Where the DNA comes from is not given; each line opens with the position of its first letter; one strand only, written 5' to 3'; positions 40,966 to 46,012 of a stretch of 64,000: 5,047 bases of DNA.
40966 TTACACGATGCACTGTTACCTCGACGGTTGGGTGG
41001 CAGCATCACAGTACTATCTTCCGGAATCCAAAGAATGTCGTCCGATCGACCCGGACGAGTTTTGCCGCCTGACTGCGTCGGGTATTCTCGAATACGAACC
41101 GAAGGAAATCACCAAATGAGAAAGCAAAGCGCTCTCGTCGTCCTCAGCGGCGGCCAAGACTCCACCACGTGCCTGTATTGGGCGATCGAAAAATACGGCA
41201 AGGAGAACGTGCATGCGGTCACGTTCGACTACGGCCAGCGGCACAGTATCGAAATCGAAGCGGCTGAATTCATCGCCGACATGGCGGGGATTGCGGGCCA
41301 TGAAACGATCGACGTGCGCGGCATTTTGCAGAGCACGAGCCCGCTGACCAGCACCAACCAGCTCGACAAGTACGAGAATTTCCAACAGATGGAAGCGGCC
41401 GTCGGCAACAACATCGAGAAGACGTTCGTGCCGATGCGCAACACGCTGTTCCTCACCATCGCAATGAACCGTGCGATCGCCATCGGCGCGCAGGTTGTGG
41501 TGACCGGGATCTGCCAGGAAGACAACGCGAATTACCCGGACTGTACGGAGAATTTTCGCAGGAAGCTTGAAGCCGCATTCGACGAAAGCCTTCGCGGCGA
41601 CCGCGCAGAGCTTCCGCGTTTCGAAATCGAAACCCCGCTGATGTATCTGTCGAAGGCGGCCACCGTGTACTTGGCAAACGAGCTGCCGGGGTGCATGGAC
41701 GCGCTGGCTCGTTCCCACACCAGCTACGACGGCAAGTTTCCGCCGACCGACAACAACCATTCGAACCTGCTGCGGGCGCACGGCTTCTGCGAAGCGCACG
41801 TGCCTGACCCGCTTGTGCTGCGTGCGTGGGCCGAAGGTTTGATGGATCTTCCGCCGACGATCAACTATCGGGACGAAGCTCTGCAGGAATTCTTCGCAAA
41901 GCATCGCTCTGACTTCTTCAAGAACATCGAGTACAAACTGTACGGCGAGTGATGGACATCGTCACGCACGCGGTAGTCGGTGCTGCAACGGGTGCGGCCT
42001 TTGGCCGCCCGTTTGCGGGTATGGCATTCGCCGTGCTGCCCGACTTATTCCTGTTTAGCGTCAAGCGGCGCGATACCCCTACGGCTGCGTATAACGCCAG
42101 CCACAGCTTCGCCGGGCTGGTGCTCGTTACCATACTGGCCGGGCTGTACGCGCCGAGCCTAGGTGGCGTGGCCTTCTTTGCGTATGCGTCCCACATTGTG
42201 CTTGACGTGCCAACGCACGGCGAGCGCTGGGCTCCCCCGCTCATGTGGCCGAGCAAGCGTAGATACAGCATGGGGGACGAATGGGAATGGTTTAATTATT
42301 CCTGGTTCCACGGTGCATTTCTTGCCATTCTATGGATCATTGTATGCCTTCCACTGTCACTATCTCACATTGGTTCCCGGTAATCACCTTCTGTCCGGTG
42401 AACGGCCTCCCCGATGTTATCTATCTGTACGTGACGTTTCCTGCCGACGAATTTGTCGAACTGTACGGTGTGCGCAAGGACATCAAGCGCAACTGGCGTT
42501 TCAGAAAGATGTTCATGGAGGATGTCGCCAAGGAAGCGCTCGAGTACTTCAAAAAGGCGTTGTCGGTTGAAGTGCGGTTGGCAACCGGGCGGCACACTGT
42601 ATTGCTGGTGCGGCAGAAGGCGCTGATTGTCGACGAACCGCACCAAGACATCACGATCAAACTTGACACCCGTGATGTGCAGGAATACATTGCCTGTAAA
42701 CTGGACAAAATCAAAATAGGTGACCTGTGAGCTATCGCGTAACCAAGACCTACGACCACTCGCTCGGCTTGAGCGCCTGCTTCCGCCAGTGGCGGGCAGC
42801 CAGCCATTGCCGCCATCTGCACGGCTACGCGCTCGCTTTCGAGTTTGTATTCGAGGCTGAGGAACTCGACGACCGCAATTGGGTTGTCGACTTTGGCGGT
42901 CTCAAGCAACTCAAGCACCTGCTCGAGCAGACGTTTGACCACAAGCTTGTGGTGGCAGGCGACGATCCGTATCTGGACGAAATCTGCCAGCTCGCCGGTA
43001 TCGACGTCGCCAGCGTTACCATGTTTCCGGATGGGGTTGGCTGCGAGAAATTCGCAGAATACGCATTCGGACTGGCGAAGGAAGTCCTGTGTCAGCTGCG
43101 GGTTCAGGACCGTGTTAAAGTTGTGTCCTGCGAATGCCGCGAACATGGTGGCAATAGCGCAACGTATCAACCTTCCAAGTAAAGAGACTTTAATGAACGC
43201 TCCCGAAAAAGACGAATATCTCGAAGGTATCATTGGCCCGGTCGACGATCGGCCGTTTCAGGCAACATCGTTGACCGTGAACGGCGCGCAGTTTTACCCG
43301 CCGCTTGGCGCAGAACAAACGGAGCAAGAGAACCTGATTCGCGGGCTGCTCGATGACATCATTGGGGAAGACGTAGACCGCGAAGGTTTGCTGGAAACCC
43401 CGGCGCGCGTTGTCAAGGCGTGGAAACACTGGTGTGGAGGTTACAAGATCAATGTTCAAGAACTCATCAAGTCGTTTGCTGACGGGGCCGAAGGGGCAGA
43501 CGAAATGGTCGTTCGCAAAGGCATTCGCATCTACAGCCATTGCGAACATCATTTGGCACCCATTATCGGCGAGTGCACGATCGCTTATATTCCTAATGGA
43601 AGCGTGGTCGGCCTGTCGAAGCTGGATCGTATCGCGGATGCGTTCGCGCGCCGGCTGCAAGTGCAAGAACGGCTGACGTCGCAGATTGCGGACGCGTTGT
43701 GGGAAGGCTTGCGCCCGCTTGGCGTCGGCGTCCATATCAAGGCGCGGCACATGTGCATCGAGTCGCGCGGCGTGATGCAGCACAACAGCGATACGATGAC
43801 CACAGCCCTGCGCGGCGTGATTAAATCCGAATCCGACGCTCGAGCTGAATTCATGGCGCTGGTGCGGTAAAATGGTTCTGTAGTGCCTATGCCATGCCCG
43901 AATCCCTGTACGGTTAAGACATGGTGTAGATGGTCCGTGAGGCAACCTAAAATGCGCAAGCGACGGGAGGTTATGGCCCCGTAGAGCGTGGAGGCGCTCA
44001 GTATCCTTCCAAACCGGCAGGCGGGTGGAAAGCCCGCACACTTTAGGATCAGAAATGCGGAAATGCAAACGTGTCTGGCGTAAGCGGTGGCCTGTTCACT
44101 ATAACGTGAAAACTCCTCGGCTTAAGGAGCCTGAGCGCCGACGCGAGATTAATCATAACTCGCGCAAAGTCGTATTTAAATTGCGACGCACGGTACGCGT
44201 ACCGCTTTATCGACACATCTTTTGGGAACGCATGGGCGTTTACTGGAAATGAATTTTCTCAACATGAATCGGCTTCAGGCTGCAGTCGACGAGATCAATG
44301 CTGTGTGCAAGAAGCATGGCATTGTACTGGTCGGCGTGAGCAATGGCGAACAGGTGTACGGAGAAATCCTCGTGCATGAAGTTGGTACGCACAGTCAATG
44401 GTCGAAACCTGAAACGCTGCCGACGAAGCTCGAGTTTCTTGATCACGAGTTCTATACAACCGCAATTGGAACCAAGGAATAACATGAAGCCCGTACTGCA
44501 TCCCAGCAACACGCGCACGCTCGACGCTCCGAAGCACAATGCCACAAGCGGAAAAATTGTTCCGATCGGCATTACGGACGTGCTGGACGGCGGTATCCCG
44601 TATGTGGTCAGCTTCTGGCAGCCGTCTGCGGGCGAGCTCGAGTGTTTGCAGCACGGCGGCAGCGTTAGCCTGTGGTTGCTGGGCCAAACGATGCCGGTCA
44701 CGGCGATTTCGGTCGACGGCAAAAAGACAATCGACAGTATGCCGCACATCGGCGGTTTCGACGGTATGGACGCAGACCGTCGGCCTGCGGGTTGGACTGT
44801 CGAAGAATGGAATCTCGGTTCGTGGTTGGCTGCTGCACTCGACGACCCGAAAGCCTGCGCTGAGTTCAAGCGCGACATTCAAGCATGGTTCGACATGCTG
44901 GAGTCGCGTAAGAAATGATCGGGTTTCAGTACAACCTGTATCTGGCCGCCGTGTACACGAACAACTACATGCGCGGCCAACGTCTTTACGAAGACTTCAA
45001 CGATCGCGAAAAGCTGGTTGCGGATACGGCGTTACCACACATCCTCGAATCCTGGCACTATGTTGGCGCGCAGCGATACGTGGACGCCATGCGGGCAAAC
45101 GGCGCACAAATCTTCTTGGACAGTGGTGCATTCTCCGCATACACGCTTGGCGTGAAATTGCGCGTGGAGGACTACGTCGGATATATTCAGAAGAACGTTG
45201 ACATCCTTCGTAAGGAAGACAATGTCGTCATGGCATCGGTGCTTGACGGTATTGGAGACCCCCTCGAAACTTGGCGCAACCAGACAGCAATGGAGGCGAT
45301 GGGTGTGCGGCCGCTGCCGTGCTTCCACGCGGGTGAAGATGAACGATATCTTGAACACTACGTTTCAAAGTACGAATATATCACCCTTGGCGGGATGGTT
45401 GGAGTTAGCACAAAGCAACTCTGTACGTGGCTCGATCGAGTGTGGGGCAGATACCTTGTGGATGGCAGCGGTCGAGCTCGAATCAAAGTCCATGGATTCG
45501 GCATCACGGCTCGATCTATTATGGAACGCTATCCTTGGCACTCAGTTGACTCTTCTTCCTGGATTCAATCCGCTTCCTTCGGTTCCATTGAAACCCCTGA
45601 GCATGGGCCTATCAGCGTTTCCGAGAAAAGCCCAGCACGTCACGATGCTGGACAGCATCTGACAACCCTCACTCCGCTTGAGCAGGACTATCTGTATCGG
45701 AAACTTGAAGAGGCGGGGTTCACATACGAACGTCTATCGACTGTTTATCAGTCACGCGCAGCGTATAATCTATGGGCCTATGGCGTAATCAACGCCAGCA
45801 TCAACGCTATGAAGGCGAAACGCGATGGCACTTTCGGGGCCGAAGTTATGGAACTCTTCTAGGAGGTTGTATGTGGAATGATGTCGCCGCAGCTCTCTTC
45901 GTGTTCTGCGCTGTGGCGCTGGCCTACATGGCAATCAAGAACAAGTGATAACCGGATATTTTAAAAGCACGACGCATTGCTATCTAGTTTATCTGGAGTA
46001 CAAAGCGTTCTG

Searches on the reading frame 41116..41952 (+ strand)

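Call 46: search_protein_families(library=pfam, proteins=[window:41116-41952:+], max_evalue=0.001)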
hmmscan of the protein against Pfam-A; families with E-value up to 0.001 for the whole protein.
window:41116-41952:+ (278 aa): 4 families
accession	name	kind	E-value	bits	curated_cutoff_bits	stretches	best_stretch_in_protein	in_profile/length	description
PF06508.19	QueC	-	8.1e-48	163.1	22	1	6-226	2-208/210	Queuosine biosynthesis protein QueC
PF02540.23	NAD_synthase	-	2.8e-05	23.8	21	1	5-82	20-96/242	NAD synthase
PF00764.25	Arginosuc_synth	-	0.00017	22.2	27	1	9-95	5-89/162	Arginosuccinate synthase N-terminal HUP domain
PF00733.27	Asn_synthase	-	0.00061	20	21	0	7-64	21-77/354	Asparagine synthase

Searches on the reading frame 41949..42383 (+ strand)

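Call 46: search_protein_families(library=pfam, proteins=[window:41949-42383:+], max_evalue=0.001)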
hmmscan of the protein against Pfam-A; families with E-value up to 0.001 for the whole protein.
window:41949-42383:+ (144 aa): 1 family
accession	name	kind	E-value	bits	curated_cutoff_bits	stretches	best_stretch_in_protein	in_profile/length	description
PF04307.19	YdjM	-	1e-09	38.6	29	1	2-124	1-141/176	YdjM inner membrane protein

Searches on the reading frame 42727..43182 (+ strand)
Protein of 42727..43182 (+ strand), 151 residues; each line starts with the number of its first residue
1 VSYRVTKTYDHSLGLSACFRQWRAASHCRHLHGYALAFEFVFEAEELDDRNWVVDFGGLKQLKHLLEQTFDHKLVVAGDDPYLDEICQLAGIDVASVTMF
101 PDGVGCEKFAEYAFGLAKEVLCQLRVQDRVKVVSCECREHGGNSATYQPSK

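Call 46: search_protein_families(library=pfam, proteins=[window:42727-43182:+], max_evalue=0.001)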
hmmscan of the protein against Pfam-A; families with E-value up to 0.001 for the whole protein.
window:42727-43182:+ (151 aa): 1 family
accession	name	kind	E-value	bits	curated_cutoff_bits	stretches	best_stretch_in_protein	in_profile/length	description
PF01242.24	PTPS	-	3.9e-17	62.8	22.4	1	15-148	8-119/121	6-pyruvoyl tetrahydropterin synthase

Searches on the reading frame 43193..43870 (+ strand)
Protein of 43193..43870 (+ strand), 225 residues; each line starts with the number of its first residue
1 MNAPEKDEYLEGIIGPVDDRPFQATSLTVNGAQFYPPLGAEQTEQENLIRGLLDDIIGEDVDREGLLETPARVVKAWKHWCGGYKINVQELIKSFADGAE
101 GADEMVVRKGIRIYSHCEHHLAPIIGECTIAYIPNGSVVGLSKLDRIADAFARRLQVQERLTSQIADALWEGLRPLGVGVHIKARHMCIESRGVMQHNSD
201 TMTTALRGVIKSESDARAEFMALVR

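Call 46: search_protein_families(library=pfam, proteins=[window:43193-43870:+], max_evalue=0.001)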
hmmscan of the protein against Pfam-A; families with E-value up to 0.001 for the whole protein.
window:43193-43870:+ (225 aa): 1 family
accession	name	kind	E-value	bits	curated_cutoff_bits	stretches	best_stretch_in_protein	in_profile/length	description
PF01227.27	GTP_cyclohydroI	-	1.4e-64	217.2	27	1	49-224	5-178/179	GTP cyclohydrolase I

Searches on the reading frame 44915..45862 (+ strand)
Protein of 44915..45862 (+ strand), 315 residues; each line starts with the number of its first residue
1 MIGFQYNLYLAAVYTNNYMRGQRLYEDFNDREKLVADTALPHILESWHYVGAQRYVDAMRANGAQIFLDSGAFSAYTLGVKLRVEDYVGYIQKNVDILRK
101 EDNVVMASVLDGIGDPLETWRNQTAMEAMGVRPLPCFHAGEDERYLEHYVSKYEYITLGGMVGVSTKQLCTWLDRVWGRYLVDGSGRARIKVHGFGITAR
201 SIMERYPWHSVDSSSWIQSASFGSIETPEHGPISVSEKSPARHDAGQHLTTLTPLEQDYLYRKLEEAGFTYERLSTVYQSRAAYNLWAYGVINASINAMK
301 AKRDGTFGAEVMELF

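Call 45: search_protein_families(library=phrogs, proteins=[window:44915-45862:+], max_evalue=0.00001)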
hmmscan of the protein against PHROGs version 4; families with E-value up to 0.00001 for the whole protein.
window:44915-45862:+ (315 aa): 2 families
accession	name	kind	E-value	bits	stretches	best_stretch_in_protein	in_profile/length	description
phrog_887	-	moron, auxiliary metabolic gene and host takeover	4.3e-85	287.5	1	6-300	10-285/509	queuine tRNA-ribosyltransferase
phrog_7068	-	moron, auxiliary metabolic gene and host takeover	7e-18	65.8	1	42-225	7-179/346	queuine tRNA-ribosyltransferase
